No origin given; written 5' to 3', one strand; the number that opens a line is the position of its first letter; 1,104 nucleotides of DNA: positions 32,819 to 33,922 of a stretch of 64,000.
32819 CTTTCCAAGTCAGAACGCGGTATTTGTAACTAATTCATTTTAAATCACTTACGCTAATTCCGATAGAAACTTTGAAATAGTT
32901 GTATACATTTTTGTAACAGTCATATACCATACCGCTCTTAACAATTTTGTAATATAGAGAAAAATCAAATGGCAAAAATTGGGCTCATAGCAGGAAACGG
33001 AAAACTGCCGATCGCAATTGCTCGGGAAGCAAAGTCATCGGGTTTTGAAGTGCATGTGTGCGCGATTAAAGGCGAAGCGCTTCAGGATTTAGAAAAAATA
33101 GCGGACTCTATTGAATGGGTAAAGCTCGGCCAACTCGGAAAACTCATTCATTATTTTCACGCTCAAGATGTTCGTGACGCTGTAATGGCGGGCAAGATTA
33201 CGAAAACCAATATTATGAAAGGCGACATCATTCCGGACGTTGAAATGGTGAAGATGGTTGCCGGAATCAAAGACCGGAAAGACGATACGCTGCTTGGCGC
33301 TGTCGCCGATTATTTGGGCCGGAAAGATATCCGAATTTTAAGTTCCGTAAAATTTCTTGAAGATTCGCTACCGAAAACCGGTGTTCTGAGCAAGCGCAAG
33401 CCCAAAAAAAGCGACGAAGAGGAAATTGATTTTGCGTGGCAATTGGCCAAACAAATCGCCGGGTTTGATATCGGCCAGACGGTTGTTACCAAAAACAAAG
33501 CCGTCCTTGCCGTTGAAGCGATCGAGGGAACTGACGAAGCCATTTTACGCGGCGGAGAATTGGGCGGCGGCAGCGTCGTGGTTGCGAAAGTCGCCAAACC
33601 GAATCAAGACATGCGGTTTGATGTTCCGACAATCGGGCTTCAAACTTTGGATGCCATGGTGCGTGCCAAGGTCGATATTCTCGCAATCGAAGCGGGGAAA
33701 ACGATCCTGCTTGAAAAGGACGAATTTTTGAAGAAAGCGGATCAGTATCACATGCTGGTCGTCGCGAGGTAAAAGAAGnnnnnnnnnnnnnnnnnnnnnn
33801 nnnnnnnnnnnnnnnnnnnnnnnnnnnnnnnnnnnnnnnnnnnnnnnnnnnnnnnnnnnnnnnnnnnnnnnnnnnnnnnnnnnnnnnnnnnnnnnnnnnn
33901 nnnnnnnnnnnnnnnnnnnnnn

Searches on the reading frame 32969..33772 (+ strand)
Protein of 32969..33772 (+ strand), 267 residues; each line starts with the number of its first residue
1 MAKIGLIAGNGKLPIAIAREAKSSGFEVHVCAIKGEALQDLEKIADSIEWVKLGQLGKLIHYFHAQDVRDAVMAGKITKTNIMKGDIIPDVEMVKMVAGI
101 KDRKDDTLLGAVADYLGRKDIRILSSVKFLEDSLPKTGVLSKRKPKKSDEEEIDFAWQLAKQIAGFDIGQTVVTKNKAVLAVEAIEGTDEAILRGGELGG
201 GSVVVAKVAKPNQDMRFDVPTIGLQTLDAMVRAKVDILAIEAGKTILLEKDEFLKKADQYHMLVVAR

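Call 7: search_protein_families(library=pfam, proteins=[window:32969-33772:+])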
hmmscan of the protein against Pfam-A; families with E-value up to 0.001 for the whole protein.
window:32969-33772:+ (267 aa): 2 families
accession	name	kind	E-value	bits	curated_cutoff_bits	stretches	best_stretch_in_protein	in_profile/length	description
PF06230.17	LpxI_C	-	1e-47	161.7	25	1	137-265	2-131/131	LpxI C-terminal domain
PF17930.7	LpxI_N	-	1.7e-38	131.9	25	1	3-132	1-128/129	LpxI N-terminal domain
